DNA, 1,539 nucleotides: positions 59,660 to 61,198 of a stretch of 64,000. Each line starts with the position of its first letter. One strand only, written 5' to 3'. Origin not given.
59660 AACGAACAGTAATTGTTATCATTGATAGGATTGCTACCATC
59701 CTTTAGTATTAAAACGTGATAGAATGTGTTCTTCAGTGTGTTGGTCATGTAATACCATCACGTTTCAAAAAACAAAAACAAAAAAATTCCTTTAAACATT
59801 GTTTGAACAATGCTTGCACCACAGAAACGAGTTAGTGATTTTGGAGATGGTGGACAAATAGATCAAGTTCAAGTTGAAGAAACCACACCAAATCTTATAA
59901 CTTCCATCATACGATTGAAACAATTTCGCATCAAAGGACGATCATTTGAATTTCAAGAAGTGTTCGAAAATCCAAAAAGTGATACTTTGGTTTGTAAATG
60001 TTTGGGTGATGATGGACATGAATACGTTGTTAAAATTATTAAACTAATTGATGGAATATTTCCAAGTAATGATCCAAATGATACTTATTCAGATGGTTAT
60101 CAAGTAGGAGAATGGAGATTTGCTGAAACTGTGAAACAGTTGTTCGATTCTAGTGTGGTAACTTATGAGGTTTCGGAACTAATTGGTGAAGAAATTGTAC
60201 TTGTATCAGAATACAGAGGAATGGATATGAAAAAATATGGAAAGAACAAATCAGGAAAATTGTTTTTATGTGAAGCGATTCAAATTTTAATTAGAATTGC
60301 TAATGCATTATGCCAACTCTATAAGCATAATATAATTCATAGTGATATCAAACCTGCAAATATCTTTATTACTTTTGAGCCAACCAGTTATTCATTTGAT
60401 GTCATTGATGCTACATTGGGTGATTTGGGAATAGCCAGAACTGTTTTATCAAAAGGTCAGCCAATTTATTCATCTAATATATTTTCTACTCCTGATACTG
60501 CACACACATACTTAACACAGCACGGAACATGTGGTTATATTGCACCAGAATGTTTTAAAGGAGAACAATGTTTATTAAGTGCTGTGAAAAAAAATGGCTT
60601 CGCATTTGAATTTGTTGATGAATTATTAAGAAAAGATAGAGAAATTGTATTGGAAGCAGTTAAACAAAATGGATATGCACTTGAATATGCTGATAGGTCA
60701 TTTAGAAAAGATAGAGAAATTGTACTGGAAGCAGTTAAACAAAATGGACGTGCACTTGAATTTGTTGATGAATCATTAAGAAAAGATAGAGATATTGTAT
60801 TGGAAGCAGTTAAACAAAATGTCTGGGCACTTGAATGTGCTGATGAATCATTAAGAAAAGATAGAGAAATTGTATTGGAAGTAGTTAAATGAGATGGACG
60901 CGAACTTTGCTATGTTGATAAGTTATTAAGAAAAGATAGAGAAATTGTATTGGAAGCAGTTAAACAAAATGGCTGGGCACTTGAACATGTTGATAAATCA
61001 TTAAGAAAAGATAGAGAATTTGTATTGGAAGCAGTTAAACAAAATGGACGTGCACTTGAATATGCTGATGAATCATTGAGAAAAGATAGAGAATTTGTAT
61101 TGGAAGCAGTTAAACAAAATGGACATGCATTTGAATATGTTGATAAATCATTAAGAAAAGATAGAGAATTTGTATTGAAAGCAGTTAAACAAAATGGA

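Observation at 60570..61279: In-frame TGA inside a near-perfect 72-bp coding repeat array downstream of a kinase domain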

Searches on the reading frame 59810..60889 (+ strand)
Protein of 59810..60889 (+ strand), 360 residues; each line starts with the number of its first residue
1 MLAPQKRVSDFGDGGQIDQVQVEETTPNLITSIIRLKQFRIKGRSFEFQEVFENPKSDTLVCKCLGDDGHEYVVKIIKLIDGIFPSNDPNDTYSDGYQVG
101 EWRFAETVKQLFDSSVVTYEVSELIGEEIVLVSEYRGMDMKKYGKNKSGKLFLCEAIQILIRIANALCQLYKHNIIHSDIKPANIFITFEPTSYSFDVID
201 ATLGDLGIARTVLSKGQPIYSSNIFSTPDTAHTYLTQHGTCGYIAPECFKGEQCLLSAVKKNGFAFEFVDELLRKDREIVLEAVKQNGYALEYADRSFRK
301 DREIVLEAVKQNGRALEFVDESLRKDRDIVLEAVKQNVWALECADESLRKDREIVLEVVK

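Call 8: find_homologous_proteins(query=window:59810-60889:+)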
Query window:59810-60889:+ (360 aa): 265 proteins with E <= 0.001 among 1773 candidates; the best 120 are listed.
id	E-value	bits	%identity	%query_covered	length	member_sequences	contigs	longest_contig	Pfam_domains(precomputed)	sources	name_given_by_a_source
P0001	1.4e-281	950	99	100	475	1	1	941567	PF00069.32,PF13475.12,PF24755.3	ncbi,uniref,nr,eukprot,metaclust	ncbi:predicted protein [Naegleria gruberi]|uniref:Predicted protein n=1 Tax=Naegleria gruberi TaxID=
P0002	6.9e-112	392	54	36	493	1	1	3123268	PF13475.12,PF24755.3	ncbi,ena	-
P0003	1.2e-106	375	53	36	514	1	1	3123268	PF13475.12,PF24755.3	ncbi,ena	-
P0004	3.6e-99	350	50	30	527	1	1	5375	PF28410.1,PF13475.12,PF01902.25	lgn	-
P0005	1.6e-98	348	63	31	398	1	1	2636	PF13475.12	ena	-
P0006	2.1e-98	348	64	31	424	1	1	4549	PF13475.12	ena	-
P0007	5.0e-96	340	60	31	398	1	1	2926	PF13475.12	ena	-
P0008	1.3e-95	339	65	31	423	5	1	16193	PF13475.12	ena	-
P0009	1.3e-95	339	65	31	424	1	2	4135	PF13475.12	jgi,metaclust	metaclust:\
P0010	1.3e-95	339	65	31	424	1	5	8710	PF13475.12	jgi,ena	-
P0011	2.1e-95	338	64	31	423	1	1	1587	PF13475.12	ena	-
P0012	3.3e-95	337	65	31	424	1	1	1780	PF13475.12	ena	-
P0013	5.1e-94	333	65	31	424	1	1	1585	PF13475.12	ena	-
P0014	4.1e-91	324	63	33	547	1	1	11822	PF13475.12,PF24755.3,PF00533.34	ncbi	-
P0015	2.7e-90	321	59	31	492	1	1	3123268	PF13475.12,PF24755.3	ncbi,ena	-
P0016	9.8e-90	319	55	33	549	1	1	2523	PF13475.12,PF05406.21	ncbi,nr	ncbi:MAG: DUF4116 domain-containing protein, partial [Candidatus Pacebacteria bacterium]|nr:DUF4116 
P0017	2.8e-89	318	56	32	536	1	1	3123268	PF13475.12,PF24755.3,PF21684.3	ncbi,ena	-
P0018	8.9e-79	283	60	34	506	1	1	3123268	PF13475.12,PF24755.3,PF21580.4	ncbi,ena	-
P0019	2.2e-78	282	65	31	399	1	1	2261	PF13475.12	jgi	-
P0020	4.2e-77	278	52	35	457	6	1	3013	PF13475.12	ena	-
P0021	5.8e-76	274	61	33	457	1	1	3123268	PF13475.12,PF24755.3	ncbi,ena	-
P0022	5.6e-75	271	57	32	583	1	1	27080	PF09603.16,PF13475.12,PF24755.3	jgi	jgi:uncharacterized protein (TIGR02145 family)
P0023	3.1e-74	268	46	47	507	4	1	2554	PF13475.12,PF24755.3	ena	-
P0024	7.9e-73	264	50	37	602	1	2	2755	PF13475.12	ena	-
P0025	2.2e-71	259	50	31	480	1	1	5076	PF13475.12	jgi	jgi:hypothetical protein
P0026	4.0e-71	258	62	31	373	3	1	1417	PF13475.12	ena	-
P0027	5.7e-71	258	45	34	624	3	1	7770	PF13475.12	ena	-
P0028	6.8e-71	257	38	43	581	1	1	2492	PF13475.12,PF24755.3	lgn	-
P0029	3.4e-69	252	51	31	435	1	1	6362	PF13475.12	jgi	jgi:Domain of unknown function (DUF4116)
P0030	1.1e-68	250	45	31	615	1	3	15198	PF13475.12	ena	-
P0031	1.9e-68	249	45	31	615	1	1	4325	PF13475.12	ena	-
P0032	1.3e-67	247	45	34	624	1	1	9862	PF13475.12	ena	-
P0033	6.3e-67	244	58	31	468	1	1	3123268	PF13475.12,PF24755.3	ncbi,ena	-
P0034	3.2e-66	242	47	33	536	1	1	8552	PF13475.12,PF24755.3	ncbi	-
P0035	3.4e-66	242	51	35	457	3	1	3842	PF13475.12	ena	-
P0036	1.2e-65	240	54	30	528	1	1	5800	PF13475.12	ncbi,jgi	jgi:hypothetical protein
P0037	1.9e-65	239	56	32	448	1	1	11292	PF25638.2,PF13475.12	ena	-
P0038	2.9e-64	235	62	32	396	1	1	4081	PF13475.12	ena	-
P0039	7.4e-64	234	62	32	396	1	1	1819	PF13475.12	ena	-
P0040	8.8e-64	234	60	33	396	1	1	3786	PF13475.12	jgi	-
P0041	1.4e-63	233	61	31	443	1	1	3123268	PF13475.12,PF24755.3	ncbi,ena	-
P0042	1.0e-61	227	56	34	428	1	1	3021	PF13475.12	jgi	jgi:general stress protein YciG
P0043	1.0e-61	227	56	34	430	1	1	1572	PF13475.12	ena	-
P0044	1.0e-61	227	56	34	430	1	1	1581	PF13475.12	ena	-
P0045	1.9e-61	226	55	35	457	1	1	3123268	PF13475.12,PF24755.3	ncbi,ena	-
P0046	5.9e-61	225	59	34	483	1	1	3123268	PF13475.12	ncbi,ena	-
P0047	7.1e-61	224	50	29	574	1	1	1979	PF13475.12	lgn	-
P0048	3.1e-60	222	54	30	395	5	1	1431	PF13475.12,PF24755.3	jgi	jgi:hypothetical protein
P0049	6.5e-60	221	50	35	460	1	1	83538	PF13475.12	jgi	jgi:tetratricopeptide (TPR) repeat protein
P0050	1.7e-59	220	52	31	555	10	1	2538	PF13475.12,PF24755.3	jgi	-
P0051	1.8e-59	220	49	33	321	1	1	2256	PF13475.12,PF24755.3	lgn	-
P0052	2.7e-59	219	50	29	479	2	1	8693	PF13475.12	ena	-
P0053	7.7e-59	218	38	33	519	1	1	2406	PF13475.12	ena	-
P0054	2.1e-56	210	50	31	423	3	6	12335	PF13475.12,PF24755.3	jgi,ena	-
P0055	5.2e-56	208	56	34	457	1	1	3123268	PF13475.12,PF24755.3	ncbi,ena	-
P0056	6.1e-56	208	49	36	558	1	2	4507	PF13475.12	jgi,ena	jgi:hypothetical protein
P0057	9.1e-56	208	53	28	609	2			PF13475.12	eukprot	eukprot:CAMPEP_0172925350 /NCGR_PEP_ID=MMETSP1075-20121228/213557_1 /TAXON_ID=2916 /ORGANISM="Cerati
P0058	1.3e-55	207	51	31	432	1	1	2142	PF13475.12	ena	-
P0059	1.8e-55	207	50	36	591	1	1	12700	PF13475.12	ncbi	-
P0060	1.8e-55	207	62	31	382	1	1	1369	PF13475.12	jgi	-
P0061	3.3e-55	206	52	34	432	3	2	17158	PF13475.12,PF00018.35,PF08239.18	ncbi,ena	-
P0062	1.5e-54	204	36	29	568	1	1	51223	PF13475.12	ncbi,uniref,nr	ncbi:hypothetical protein C9374_013738 [Naegleria lovaniensis]|uniref:DUF4116 domain-containing prot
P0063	5.3e-54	202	46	35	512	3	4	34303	PF13475.12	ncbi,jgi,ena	ncbi:MAG: DUF4116 domain-containing protein [Flavobacteriia bacterium]|jgi:hypothetical protein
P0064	2.2e-51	193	36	33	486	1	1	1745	PF13475.12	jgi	-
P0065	2.7e-51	193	42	33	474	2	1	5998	PF13475.12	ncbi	-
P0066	6.2e-51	192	56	33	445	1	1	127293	PF13475.12,PF24755.3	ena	-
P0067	7.4e-51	191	40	36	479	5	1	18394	PF13475.12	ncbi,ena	-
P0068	1.0e-50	191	56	30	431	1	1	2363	PF13475.12,PF24755.3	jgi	jgi:hypothetical protein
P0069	5.1e-50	189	58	34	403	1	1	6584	PF13475.12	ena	-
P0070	6.1e-50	188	48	32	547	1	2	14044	PF13475.12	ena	-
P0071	1.6e-49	187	52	35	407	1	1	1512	PF13475.12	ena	-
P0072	1.8e-49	187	58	31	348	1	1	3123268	PF13475.12,PF24755.3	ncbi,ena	-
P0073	4.2e-49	186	53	29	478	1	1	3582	PF09603.16,PF13475.12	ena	-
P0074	4.2e-49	186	40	37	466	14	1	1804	PF13475.12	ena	-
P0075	1.7e-48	184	59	31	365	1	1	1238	PF13475.12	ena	-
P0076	2.1e-48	183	39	46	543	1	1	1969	PF13475.12,PF24755.3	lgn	-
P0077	2.5e-48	183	44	31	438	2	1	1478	PF13475.12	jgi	jgi:hypothetical protein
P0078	2.6e-48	183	40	38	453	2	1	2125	PF13475.12,PF12678.14,PF03756.20,PF13639.13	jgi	-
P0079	3.7e-48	182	47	33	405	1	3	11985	PF13475.12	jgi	jgi:hypothetical protein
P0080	7.1e-48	182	58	32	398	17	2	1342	PF13475.12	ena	-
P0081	7.4e-48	182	63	29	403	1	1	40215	PF13475.12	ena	-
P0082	8.3e-48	181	52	31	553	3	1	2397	PF13475.12,PF24755.3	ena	-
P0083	8.8e-48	181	58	31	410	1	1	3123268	PF13475.12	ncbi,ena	-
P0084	9.8e-48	181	52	31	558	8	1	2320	PF13475.12,PF24755.3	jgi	jgi:hypothetical protein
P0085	1.2e-47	181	52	34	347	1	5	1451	PF13475.12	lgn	-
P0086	3.6e-47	179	36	40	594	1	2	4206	PF13475.12,PF18559.8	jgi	-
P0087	5.0e-47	179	53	31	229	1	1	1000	PF13475.12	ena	-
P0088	5.6e-47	179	55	29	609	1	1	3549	PF09603.16,PF13475.12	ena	-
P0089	7.2e-47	178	56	31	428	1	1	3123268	PF13475.12,PF24755.3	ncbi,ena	-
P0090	7.8e-47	178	52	35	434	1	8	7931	PF13475.12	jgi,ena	jgi:hypothetical protein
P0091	8.0e-47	178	60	28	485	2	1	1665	PF13475.12,PF24755.3,PF00082.28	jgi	jgi:tetratricopeptide (TPR) repeat protein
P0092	1.0e-46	178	53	31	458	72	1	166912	PF13475.12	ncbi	-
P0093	1.1e-46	178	45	33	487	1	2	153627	PF13475.12,PF24755.3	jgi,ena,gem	-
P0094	3.1e-46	176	60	33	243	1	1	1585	PF13475.12,PF25432.2,PF24755.3,PF12937.13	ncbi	-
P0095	4.3e-46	176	54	29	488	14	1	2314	PF13475.12,PF05406.21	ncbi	-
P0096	5.0e-46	175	38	32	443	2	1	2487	PF13475.12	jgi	-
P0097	9.3e-46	175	51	30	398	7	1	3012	PF13475.12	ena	-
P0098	1.7e-45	174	60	31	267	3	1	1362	PF13475.12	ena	-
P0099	5.3e-45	172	59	32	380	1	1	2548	PF13475.12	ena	-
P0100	8.0e-45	172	61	30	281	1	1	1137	PF13475.12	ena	-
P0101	6.4e-44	169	44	30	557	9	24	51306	PF13475.12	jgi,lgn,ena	-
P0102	1.6e-43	167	60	29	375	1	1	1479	PF13475.12,PF24755.3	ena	-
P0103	1.7e-43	167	45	29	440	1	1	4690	PF13475.12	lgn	-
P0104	1.7e-43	167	59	31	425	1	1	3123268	PF13475.12,PF24755.3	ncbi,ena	-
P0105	2.0e-43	167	42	35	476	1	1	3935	PF13475.12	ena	-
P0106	2.5e-43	167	43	33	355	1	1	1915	PF13475.12,PF24755.3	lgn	-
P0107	8.5e-43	165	47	32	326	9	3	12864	PF13475.12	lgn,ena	-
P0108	1.8e-42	164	45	33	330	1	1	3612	PF13475.12,PF03785.21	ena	-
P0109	2.1e-42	164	56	29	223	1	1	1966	PF13475.12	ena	-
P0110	2.4e-42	163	38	33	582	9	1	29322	PF09603.16,PF13475.12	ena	-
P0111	2.5e-42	163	36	29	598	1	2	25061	PF13475.12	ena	-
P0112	2.8e-42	163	39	31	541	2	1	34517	PF13475.12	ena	-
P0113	4.7e-42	162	54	35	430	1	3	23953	PF13475.12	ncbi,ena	-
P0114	7.1e-42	162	63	31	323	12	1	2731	PF13475.12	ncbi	-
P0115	7.5e-42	162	59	29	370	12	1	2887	PF13475.12,PF05406.21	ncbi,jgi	-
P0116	7.7e-42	162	40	33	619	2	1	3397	PF13475.12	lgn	-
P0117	1.5e-41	161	50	32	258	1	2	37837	PF13475.12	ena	-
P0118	2.0e-41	160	48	35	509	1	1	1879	PF13475.12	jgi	jgi:hypothetical protein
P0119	3.6e-41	159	53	36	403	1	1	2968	PF13475.12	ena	-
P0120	9.7e-40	155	42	30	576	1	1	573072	PF13475.12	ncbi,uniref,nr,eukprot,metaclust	ncbi:predicted protein [Naegleria gruberi]|uniref:Predicted protein n=1 Tax=Naegleria gruberi TaxID=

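Call 11: find_encoding_contigs(protein=P0001, flank=6000, max_places=6)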
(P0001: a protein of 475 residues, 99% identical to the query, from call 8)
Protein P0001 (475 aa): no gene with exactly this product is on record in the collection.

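Call 22: search_protein_families(library=pfam, proteins=[P0001], max_evalue=1)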
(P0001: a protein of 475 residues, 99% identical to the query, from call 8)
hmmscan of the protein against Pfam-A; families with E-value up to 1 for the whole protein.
P0001 (475 aa): 14 families
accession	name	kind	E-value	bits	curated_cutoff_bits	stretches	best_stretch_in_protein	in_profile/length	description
PF13475.11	DUF4116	-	2.7e-94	309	24.9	5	362-410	1-49/49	Domain of unknown function (DUF4116)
PF24755.2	SpoVR_C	-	1.4e-13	51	27.6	1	381-410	7-38/55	SpoVR-like C-terminal domain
PF00069.31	Pkinase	-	1.4e-12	48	31.7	1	113-253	57-173/263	Protein kinase domain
PF07714.23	PK_Tyr_Ser-Thr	-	3.9e-05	23.5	23.1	1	108-215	55-155/258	Protein tyrosine and serine/threonine kinase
PF03756.19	AfsA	-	7.3e-05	23.3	24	0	415-471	48-101/133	A-factor biosynthesis hotdog domain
PF03197.19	FRD2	-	0.0013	19.9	29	0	417-454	3-40/96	Bacteriophage FRD2 protein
PF25432.1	FF_PRPF40A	-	0.0016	18.7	27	0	273-291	2-20/60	PRPF40A-like, FF domain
PF25322.2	RBD_SIN1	-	0.0088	16.5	27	0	377-403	32-58/75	SIN1 Ras-binding domain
PF03109.22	ABC1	-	0.01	15.5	22.9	1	125-225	139-230/244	ABC1 atypical kinase-like domain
PF17783.7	CvfB_WH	-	0.017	15.3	22.9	0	415-433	2-20/58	CvfB-like winged helix domain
PF14833.11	NAD_binding_11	-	0.04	14.6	30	0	258-293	59-94/122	NAD-binding of NADP-dependent 3-hydroxyisobutyrate dehydrogenase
PF17667.7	Pkinase_fungal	-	0.051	12.7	24.1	1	154-193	286-326/387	Fungal protein kinase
PF14591.11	AF0941-like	-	0.085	13.8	22.6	0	351-396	32-77/113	AF0941-like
PF00043.30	GST_C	-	0.65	10.7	20.7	0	296-326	15-45/93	Glutathione S-transferase, C-terminal domain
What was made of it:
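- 59810..60580 (+): Kinase-like N-terminal region (aa 1-257). It runs from the N-lobe through the activation segment to the APE motif, and subdomains IX-XI are missing. Pfam Pkinase scores 48 bits (cut-off 31.7) but covers only profile positions 57-173 of 263 (call 22).
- On Eukaryotic protein kinase domain (PF00069): 48 bits against a cut-off of 31.7 (call 22). Only profile positions 57-173 of 263 are matched (call 22).
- Tried and rejected: I therefore withdrew the argument that unit 5 is 'still a good coding repeat', which the Pfam scores of 40-aa pieces had suggested (call 22).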

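Call 33: find_encoding_contigs(protein=window:59810-60889:+, flank=3000, max_places=10)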
Protein window:59810-60889:+ (360 aa): no gene with exactly this product is on record in the collection.

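Call 57: find_encoding_contigs(protein=P0002, flank=3000, max_places=2)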
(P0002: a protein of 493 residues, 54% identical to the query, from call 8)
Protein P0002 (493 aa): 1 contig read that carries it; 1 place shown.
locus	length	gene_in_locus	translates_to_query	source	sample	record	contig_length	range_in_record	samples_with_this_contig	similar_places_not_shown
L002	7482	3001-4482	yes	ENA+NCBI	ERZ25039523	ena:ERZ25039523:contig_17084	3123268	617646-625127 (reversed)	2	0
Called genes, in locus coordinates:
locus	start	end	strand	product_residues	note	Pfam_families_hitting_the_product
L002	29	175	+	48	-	-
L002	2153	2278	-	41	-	-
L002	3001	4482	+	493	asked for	PF13475:DUF4116, PF24755:SpoVR_C (faint), PF13475:DUF4116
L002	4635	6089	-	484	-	PF07992:Pyr_redox_2 (weak), PF13454:NAD_binding_9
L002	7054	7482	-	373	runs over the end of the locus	PF02353:CMAS, PF13489:Methyltransf_23, PF01728:FtsJ (faint), PF08241:Methyltransf_11, PF08242:Methyltransf_12, PF13649:Methyltransf_25, PF13847:Methyltransf_31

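Call 58: predict_structure(protein=P0001)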
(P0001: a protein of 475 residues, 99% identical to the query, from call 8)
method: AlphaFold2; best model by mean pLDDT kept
length: 475 residues; sequences in the alignment: 1
mean_pLDDT: 53.0   pTM: 0.37
mean pLDDT of the five models: 53.0, 46.2, 30.1, 28.0, 26.7
residues with pLDDT >= 90: 42; 70-90: 116; 50-70: 45; < 50: 272
segments of 3 or more residues with pLDDT < 50: 1-255, 262-265, 359-361, 472-475
pLDDT, mean of each block of 10 residues (from residue 1): 26 27 29 33 40 39 43 36 30 31 29 30 26 30 32 37 38 31 30 34 32 26 31 32 33 48 52 74 77 87 92 85 87 75 73 50 59 69 81 88 91 94 90 88 84 83 70 41
secondary structure, 60 per line:
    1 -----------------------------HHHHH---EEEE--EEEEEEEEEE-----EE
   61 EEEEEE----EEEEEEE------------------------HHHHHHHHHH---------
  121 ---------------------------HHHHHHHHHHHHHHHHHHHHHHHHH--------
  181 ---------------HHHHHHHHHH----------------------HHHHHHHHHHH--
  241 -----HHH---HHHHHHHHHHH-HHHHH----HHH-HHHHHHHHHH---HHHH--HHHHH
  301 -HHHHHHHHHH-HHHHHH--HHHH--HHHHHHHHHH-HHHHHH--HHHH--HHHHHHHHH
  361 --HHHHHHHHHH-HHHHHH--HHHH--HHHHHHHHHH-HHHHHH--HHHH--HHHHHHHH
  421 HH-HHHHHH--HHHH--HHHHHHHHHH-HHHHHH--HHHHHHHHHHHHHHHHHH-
elements in order: H30-34 E38-41 E44-53 E59-66 E71-77 H102-111 H148-172 H196-205 H228-238 H252-262 H264-268 H277-286 H290-293 H296-300 H302-311 H313-318 H321-324 H327-336 H338-343 H346-349 H352-360 H363-372 H374-379 H382-385 H388-397 H399-404 H407-410 H413-422 H424-429 H432-435 H438-447 H449-454 H457-474
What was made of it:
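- On DUF4116 (PF13475) repeat family: The AlphaFold2 model shows regular helices per 25 aa, with pLDDT 74-94 away from the junction (call 58).
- Closest known: DUF4116. Same: The repeat is 25 aa and helical (call 58).
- It leaves an 11-aa stump, and AlphaFold2 confidence falls below 50 at residues 359-361, right after the 357|358 junction, while neighbouring repeats score 74-94 (call 58). The spliced product loses 125 bits of DUF4116 score, and the predicted solenoid is interrupted at the junction (calls 22, 58).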

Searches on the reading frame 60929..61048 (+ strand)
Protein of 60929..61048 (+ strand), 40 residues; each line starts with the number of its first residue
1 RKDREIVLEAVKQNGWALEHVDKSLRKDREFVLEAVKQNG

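Call 22: search_protein_families(library=pfam, proteins=[window:60929-61048:+], max_evalue=1)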
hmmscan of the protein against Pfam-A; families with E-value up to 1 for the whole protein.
seq(40 aa): 4 families
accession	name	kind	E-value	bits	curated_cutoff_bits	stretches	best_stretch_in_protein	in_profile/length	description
PF13475.11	DUF4116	-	1.1e-19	70.2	24.9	1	3-40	1-38/49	Domain of unknown function (DUF4116)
PF24755.2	SpoVR_C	-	0.0023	18.4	27.6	1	1-21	11-31/55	SpoVR-like C-terminal domain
PF25432.1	FF_PRPF40A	-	0.047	13.9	27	0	1-17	3-19/60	PRPF40A-like, FF domain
PF03756.19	AfsA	-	0.072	13.6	24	1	7-37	49-79/133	A-factor biosynthesis hotdog domain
